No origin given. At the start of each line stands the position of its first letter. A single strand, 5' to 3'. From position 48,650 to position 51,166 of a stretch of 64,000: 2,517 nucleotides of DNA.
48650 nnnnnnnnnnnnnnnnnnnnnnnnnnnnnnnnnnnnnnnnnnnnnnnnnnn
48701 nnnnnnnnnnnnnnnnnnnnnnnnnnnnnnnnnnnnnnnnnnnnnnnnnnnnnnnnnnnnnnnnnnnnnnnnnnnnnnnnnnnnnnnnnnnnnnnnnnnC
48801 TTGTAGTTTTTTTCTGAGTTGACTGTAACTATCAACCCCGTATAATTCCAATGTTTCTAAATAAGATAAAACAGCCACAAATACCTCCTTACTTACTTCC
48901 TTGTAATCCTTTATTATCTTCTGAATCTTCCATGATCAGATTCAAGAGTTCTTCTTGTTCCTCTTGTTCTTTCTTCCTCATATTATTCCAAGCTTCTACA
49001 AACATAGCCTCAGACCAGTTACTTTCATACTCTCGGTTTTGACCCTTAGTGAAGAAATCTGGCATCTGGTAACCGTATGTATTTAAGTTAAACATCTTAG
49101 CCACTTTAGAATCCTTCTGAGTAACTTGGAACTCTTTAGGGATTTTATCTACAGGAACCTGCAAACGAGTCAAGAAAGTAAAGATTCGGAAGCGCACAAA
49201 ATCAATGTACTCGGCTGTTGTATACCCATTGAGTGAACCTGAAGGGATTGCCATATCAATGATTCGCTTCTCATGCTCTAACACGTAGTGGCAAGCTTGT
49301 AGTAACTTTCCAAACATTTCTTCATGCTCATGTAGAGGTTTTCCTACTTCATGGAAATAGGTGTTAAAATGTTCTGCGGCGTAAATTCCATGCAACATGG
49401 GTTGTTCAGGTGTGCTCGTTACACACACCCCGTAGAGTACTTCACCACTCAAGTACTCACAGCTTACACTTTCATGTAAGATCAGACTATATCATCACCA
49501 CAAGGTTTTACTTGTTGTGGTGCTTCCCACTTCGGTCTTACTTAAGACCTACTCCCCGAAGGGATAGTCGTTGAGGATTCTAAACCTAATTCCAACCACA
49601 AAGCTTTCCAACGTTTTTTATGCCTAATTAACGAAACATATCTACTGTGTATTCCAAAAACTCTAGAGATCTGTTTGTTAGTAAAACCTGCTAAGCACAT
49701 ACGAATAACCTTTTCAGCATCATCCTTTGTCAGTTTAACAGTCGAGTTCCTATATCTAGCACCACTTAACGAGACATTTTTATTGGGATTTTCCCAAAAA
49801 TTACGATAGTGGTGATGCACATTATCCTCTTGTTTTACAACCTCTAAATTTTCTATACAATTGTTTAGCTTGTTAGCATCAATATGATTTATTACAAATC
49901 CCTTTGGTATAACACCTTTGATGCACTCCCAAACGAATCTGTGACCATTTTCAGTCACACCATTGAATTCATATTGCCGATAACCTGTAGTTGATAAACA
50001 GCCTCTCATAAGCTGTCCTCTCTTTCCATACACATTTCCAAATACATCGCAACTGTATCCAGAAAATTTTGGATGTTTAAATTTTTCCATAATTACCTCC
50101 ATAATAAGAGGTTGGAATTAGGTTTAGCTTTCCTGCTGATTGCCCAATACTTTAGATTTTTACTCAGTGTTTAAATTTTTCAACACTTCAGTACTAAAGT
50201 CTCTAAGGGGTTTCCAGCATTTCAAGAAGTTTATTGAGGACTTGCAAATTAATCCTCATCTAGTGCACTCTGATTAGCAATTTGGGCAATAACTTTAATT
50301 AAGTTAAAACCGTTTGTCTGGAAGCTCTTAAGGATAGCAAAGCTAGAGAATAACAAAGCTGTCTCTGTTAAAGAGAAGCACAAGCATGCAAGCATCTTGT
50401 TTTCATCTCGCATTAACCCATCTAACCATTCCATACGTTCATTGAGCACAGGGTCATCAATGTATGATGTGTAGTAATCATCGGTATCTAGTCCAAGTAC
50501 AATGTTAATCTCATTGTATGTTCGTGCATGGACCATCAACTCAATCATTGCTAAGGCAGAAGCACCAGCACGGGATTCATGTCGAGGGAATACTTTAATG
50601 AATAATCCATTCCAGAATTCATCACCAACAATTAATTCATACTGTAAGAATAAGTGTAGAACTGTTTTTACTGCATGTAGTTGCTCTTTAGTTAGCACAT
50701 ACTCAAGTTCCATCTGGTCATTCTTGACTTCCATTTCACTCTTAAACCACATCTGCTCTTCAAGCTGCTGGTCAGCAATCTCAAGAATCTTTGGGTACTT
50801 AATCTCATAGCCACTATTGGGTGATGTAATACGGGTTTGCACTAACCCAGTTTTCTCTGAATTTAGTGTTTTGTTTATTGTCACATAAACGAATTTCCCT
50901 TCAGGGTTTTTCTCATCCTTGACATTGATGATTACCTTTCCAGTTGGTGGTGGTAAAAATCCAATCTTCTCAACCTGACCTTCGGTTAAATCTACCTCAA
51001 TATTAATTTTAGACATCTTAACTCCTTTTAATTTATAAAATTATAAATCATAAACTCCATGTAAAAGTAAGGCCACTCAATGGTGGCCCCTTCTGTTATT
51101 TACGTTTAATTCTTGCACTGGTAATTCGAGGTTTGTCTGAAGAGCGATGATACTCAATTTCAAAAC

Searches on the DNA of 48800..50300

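Call 69: search_rna_families(source=window, start=48800, end=50300, threshold=evalue, max_evalue=1, show_alignments=1)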
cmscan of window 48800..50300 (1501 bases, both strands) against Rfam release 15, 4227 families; matches with E-value up to 1: 1.
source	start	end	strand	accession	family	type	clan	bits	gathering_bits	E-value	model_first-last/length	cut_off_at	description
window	49463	49693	-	RF00028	Intron_gpI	Intron;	-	43.6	50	1.9e-09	1-253/253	no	Group I catalytic intron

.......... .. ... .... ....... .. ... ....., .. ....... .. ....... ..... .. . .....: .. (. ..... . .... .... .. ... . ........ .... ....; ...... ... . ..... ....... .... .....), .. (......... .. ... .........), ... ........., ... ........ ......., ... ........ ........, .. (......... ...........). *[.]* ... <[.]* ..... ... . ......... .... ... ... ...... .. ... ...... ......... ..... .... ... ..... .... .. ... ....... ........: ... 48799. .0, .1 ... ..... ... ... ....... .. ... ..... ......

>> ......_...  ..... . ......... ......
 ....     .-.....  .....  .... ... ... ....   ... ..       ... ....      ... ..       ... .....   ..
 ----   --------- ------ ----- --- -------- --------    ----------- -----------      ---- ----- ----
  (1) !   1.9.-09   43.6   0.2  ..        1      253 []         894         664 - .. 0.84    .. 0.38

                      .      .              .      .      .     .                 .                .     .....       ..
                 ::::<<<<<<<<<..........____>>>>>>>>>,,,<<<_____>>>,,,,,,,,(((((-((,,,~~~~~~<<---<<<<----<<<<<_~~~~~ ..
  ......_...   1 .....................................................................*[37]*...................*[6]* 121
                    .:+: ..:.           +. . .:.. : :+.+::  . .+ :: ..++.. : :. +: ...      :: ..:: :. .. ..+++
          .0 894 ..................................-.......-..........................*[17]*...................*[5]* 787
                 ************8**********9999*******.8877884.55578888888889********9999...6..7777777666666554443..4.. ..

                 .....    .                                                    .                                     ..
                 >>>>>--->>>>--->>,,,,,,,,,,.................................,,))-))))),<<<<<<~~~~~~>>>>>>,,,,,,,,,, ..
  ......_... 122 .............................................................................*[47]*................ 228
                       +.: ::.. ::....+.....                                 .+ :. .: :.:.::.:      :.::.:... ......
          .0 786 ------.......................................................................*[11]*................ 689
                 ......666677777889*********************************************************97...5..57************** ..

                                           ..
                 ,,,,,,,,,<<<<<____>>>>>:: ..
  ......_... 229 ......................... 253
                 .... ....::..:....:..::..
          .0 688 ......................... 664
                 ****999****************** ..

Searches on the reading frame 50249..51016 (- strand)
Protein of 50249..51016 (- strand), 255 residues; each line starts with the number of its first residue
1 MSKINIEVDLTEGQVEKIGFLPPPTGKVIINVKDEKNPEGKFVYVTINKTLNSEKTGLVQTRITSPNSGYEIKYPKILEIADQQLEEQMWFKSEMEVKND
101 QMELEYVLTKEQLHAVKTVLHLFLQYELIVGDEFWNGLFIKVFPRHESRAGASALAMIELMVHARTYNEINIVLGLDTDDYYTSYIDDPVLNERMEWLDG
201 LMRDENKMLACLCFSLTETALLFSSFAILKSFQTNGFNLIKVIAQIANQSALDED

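Call 71: search_protein_families(library=pfam, proteins=[window:50249-51016:-], max_evalue=0.001)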
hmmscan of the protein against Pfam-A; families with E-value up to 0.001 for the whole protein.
window:50249-51016:- (255 aa): 1 family
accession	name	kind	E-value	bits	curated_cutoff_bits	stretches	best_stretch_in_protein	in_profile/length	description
PF00268.27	Ribonuc_red_sm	-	1.1e-22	81.2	33.6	1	70-253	5-191/281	Ribonucleotide reductase, small chain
